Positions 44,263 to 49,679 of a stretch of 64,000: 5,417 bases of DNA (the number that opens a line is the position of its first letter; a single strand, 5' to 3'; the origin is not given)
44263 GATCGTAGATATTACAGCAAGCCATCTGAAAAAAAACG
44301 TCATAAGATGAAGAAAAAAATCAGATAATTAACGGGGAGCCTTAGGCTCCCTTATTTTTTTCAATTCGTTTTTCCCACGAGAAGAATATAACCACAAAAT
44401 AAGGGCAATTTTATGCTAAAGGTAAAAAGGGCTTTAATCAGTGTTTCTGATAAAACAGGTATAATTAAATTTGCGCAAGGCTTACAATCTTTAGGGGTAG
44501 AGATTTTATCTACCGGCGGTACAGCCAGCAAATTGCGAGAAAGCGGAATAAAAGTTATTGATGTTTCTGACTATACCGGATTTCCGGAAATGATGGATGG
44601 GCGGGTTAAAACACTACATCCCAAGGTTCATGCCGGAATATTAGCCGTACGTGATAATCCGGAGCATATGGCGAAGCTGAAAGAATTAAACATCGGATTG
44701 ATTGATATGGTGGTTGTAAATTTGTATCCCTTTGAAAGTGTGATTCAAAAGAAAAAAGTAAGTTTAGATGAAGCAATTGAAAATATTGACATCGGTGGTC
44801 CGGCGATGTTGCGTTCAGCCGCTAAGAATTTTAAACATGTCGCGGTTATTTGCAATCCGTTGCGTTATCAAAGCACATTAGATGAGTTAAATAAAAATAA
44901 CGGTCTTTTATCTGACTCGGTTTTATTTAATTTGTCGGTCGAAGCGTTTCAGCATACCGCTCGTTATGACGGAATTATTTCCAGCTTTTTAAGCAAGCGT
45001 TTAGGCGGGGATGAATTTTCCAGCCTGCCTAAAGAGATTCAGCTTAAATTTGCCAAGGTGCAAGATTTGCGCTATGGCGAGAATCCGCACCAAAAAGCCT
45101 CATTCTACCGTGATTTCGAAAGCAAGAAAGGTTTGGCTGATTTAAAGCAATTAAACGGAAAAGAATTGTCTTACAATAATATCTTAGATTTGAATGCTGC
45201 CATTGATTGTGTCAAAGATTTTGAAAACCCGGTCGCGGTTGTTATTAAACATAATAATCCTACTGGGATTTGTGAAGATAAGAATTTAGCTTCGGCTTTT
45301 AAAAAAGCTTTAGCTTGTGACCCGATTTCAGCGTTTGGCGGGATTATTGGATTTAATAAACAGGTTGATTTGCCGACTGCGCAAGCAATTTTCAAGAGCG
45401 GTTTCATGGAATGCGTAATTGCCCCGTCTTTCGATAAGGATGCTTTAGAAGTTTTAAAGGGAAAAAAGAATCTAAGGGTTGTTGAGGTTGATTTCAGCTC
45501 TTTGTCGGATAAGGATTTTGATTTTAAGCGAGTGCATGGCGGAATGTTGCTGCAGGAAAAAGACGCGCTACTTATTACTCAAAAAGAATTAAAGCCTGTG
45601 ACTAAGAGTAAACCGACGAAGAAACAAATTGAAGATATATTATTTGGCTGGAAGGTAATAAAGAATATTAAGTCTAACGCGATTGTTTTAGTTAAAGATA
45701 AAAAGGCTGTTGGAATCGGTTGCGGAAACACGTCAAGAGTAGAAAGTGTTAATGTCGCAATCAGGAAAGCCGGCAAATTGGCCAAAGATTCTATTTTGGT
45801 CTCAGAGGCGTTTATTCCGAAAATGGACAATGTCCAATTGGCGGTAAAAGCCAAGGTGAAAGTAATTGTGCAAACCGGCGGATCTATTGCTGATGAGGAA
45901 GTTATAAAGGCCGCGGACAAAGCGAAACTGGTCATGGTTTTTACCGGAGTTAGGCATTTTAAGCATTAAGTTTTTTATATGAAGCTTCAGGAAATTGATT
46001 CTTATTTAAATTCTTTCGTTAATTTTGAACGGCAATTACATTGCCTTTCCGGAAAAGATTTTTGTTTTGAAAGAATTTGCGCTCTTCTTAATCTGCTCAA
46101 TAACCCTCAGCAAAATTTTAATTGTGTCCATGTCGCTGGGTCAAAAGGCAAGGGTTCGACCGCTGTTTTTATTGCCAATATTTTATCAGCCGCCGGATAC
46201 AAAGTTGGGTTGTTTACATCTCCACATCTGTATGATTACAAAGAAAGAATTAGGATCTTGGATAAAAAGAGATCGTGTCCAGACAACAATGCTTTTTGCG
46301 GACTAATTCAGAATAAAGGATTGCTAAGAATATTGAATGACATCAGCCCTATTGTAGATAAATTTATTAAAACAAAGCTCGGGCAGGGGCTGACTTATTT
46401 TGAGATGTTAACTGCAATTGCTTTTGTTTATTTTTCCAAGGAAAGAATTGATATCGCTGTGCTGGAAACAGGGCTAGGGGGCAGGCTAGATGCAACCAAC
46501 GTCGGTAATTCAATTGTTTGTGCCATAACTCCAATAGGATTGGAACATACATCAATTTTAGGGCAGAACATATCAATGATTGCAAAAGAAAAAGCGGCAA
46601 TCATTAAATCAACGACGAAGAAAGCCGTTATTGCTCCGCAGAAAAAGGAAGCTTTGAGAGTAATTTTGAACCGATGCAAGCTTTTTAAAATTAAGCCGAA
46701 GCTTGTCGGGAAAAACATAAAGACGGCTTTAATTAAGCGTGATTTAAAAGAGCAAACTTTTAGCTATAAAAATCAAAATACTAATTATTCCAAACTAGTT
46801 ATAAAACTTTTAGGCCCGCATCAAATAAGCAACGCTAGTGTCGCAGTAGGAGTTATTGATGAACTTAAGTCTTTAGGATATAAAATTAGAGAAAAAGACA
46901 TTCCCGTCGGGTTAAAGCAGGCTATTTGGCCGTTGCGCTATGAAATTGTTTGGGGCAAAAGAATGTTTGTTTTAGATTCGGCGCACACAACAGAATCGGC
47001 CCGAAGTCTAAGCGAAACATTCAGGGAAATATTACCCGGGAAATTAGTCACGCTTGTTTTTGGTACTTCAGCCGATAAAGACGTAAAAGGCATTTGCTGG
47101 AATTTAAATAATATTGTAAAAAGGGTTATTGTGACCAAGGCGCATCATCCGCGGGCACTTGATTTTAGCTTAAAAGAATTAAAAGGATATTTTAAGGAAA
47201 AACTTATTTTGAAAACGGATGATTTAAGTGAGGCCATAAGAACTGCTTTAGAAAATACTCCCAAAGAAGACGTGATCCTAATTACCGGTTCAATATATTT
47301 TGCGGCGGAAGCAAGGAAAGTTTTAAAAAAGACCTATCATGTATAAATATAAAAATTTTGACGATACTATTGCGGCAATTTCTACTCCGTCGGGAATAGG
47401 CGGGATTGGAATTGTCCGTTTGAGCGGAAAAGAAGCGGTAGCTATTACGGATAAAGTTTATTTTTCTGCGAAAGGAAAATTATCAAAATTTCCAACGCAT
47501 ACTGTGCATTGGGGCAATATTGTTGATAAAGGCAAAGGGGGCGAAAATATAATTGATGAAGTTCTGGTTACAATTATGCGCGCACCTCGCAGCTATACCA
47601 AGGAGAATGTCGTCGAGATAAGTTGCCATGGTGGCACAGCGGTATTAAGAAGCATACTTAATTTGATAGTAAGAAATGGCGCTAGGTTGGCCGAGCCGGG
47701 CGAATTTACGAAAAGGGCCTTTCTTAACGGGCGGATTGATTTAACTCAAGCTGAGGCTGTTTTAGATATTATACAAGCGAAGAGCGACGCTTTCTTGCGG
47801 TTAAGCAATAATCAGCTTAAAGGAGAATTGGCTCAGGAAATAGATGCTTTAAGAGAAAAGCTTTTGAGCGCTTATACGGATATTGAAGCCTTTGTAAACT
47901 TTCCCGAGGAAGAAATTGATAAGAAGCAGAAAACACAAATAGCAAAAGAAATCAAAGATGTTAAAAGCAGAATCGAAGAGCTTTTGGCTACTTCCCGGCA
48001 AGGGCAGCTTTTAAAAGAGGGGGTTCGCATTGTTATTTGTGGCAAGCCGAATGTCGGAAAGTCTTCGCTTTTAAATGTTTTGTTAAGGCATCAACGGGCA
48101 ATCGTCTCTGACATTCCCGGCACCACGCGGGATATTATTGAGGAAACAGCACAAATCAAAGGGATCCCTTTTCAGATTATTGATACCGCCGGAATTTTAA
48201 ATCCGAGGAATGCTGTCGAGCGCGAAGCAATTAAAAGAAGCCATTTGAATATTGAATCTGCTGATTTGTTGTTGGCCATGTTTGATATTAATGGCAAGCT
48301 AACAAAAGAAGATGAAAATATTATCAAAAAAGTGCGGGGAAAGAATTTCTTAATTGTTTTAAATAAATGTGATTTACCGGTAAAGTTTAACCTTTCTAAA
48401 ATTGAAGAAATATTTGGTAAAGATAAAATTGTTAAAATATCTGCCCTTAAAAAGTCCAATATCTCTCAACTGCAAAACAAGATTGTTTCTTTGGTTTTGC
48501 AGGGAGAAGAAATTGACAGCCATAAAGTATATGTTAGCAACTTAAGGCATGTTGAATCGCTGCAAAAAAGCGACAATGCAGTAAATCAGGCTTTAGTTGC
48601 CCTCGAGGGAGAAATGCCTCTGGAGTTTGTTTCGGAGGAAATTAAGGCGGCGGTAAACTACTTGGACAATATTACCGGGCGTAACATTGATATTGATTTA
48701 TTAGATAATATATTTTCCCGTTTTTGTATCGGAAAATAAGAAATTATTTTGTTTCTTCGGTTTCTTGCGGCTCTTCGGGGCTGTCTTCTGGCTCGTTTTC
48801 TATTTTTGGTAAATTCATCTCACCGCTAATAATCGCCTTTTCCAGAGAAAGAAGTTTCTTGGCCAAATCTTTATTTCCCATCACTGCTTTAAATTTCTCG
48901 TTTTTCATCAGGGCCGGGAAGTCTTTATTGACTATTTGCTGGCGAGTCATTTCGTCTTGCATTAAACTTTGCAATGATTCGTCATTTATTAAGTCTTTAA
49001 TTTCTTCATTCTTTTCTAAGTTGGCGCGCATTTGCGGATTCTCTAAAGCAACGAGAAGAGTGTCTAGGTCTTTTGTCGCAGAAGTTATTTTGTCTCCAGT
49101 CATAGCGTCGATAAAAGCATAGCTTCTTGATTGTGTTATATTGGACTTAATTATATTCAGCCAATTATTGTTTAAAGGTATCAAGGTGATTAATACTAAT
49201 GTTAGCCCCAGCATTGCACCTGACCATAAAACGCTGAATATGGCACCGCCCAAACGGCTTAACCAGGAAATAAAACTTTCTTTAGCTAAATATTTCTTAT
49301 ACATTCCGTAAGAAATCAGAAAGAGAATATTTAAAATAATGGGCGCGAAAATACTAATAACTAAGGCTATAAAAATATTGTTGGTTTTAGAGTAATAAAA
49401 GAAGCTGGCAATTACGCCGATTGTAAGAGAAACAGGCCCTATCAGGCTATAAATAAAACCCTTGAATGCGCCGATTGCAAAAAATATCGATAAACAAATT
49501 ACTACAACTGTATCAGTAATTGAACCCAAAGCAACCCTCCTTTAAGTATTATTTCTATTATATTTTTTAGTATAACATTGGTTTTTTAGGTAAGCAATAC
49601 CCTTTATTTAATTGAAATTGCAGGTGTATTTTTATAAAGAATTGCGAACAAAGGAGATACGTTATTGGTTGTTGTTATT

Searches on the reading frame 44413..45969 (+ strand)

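Call 20: search_protein_families(library=pfam, proteins=[window:44413-45969:+], max_evalue=0.001)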
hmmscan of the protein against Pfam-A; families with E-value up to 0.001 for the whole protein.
window:44413-45969:+ (518 aa): 2 families
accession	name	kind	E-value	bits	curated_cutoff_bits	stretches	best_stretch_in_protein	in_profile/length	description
PF01808.24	AICARFT_IMPCHas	-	7.8e-117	390.6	25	1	136-452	1-311/311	AICARFT/IMPCHase bienzyme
PF02142.27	MGS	-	5.8e-26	90.9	24.1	1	16-130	1-93/94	MGS-like domain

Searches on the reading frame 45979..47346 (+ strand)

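Call 20: search_protein_families(library=pfam, proteins=[window:45979-47346:+], max_evalue=0.001)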
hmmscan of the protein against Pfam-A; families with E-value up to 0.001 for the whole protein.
window:45979-47346:+ (455 aa): 2 families
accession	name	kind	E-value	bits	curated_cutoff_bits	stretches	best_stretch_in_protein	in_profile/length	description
PF02875.26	Mur_ligase_C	-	2.3e-14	54.8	28.4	1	320-438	2-126/127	Mur ligase, glutamate ligase domain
PF08245.18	Mur_ligase_M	-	4.5e-12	46.8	24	1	137-292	36-199/200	Mur ligase middle domain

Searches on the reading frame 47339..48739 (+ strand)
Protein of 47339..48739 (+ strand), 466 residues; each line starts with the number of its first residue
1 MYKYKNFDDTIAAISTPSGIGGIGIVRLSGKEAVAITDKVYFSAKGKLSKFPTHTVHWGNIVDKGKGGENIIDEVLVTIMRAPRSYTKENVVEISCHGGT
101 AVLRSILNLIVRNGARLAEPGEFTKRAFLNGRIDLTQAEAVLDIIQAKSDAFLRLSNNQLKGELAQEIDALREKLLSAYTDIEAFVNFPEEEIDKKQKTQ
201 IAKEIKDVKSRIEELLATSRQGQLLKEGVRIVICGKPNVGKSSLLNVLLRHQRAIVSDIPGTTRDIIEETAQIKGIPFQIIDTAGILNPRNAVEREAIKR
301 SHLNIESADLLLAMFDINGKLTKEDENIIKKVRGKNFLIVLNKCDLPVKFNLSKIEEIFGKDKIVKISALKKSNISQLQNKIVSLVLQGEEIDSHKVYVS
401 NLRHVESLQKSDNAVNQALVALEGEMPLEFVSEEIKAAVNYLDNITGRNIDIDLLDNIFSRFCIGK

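Call 20: search_protein_families(library=pfam, proteins=[window:47339-48739:+], max_evalue=0.001)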
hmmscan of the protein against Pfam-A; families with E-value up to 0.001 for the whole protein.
window:47339-48739:+ (466 aa): 10 families
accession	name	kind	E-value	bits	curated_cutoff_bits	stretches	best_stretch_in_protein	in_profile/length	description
PF12631.12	MnmE_helical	-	1e-55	189.5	40.1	1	135-463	1-211/211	MnmE helical domain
PF10396.14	TrmE_N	-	1.8e-43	147.9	29.8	1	10-132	1-117/117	GTP-binding protein TrmE N-terminus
PF01926.29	MMR_HSR1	-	1.5e-28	99.6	21.9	1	230-343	1-113/113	50S ribosome-binding GTPase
PF02421.24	FeoB_N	-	1.3e-12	48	27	1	230-382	2-156/156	Ferrous iron transport protein B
PF04548.22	AIG1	-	1.8e-08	34.4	27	1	230-333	2-108/212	AIG1 family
PF03193.22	RsgA_GTPase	-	4.1e-06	27.2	30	1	196-286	68-168/174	RsgA GTPase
PF00350.29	Dynamin_N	-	4.7e-06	27.2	27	0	231-264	1-34/168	Dynamin family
PF00071.28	Ras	-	4.9e-05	23.4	21.6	1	230-386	1-160/162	Ras family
PF00025.27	Arf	-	0.00016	21.7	22.3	0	225-366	11-147/174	ADP-ribosylation factor family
PF00009.33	GTP_EFTU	-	0.00021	21.4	26.5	0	272-385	65-185/188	Elongation factor Tu GTP binding domain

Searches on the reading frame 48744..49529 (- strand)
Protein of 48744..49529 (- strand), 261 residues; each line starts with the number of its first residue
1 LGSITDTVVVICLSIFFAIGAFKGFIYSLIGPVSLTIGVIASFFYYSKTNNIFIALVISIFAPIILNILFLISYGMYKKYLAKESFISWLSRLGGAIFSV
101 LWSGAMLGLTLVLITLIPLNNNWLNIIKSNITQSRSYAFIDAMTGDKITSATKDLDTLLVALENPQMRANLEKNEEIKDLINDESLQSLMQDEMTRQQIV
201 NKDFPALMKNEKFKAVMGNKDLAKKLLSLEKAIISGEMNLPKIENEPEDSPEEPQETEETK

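Call 20: search_protein_families(library=pfam, proteins=[window:48744-49529:-], max_evalue=0.001)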
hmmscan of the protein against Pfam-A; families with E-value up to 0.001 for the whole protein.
window:48744-49529:- (261 aa): 1 family
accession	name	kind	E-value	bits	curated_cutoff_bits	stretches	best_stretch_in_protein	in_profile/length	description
PF02674.22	Colicin_V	-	4.9e-11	43.2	29.3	1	6-144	2-143/144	Colicin V production protein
